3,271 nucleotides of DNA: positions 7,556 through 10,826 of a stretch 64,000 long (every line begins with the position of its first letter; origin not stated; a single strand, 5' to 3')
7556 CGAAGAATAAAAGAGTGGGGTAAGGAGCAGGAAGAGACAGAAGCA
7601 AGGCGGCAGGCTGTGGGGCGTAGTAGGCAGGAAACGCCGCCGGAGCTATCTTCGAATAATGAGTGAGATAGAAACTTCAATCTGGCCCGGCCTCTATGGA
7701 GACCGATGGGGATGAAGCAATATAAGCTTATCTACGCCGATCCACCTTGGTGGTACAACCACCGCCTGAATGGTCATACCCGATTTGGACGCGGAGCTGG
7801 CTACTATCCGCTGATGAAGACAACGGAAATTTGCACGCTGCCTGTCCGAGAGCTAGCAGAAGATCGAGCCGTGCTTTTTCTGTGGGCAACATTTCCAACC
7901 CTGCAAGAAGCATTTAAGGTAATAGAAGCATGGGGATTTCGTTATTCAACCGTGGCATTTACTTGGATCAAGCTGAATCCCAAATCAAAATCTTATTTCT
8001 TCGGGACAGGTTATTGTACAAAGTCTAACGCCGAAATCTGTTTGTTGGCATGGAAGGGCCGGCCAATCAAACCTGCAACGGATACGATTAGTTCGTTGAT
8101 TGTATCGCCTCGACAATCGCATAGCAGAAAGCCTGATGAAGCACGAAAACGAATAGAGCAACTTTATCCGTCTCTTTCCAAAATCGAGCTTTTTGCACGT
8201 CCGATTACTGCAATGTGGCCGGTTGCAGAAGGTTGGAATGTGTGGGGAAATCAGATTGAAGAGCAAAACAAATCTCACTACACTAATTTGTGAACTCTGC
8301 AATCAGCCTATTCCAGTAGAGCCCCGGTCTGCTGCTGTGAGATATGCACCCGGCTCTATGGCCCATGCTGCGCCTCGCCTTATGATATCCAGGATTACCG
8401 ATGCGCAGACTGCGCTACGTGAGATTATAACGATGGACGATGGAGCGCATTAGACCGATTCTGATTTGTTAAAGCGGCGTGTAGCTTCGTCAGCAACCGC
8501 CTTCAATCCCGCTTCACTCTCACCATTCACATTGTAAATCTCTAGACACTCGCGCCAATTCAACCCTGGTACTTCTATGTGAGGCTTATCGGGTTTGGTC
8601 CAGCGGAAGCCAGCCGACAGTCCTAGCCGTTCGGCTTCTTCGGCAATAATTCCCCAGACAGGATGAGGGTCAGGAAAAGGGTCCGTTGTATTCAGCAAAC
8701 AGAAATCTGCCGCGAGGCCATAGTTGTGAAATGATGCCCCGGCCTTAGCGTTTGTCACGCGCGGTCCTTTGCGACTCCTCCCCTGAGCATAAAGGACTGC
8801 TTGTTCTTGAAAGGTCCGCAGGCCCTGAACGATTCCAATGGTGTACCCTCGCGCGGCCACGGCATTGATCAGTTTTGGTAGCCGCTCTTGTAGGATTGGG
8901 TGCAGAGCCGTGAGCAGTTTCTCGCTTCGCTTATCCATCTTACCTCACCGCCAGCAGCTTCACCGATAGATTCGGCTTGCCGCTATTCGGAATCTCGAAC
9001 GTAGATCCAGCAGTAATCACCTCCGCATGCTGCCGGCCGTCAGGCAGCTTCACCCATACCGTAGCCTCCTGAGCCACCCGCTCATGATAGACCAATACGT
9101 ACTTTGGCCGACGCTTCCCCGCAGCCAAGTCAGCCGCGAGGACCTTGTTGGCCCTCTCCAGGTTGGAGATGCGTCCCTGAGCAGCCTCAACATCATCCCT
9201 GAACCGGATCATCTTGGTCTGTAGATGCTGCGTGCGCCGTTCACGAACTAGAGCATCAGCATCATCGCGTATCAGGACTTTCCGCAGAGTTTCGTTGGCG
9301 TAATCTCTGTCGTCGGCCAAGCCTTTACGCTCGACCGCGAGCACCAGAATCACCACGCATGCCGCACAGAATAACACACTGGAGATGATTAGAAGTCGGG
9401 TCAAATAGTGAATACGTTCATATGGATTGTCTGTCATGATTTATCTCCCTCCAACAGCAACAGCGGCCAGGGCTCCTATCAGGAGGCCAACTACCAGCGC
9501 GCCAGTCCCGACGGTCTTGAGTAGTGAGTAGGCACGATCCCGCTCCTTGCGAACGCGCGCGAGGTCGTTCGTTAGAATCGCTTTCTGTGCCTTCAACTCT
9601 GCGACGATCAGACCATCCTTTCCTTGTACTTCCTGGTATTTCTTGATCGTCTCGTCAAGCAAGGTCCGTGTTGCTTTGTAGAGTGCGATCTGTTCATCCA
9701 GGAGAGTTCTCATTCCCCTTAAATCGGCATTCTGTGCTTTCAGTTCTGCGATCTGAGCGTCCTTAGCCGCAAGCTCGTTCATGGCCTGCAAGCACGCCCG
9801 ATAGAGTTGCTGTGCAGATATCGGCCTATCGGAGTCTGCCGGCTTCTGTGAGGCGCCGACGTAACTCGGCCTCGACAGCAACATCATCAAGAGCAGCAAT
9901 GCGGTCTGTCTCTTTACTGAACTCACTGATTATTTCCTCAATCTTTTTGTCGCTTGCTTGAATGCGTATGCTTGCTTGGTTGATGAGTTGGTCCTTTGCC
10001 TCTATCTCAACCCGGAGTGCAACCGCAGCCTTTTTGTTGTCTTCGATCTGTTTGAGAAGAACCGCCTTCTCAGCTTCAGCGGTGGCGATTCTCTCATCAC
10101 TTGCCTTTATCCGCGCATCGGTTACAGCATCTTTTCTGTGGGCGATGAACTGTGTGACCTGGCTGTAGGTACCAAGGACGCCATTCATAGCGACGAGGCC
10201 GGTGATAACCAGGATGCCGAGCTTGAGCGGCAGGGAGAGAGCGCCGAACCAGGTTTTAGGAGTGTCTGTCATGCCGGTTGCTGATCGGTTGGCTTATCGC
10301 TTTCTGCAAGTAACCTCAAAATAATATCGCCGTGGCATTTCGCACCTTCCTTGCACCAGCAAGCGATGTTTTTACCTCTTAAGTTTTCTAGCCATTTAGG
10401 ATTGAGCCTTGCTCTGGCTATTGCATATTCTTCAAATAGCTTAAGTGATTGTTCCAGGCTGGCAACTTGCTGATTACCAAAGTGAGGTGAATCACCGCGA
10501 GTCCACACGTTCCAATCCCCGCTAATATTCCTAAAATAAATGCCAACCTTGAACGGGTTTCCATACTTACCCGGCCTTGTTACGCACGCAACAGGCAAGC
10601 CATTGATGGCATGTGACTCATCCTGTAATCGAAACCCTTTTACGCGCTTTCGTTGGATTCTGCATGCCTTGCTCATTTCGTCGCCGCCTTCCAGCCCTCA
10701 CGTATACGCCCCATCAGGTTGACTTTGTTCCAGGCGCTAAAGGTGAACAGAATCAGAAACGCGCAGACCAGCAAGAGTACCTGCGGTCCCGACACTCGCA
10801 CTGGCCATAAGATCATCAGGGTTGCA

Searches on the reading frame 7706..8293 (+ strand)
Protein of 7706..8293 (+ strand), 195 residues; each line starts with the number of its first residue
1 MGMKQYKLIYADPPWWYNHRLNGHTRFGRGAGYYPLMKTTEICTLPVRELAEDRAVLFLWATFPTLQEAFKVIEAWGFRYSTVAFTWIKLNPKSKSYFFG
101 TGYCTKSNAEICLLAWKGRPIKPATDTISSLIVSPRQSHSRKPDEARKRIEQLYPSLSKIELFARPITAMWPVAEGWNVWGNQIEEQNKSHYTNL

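Call 88: search_protein_families(library=pfam, proteins=[window:7706-8293:+], max_evalue=0.01)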
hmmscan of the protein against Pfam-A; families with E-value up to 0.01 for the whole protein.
window:7706-8293:+ (195 aa): 1 family
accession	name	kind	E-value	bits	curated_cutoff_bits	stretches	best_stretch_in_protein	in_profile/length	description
PF05063.20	MT-A70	-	5.5e-28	98.5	23.9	1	6-183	1-172/172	MT-A70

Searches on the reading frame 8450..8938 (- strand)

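Call 88: search_protein_families(library=pfam, proteins=[window:8450-8938:-], max_evalue=0.01)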
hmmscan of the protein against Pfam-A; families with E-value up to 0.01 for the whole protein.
window:8450-8938:- (162 aa): 2 families
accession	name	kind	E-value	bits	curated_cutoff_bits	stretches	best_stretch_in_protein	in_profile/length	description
PF02557.22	VanY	-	1.3e-08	35.2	25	1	11-82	3-77/132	D-alanyl-D-alanine carboxypeptidase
PF13539.11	Peptidase_M15_4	-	1.7e-06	28.9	25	1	63-123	2-70/70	D-alanyl-D-alanine carboxypeptidase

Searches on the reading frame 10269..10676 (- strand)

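Call 88: search_protein_families(library=pfam, proteins=[window:10269-10676:-], max_evalue=0.01)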
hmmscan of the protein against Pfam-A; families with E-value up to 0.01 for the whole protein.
window:10269-10676:- (135 aa): 1 family
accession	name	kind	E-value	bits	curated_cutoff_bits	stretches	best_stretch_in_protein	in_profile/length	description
PF14216.11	DUF4326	-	2.2e-13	51.1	25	1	30-120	13-81/82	Domain of unknown function (DUF4326)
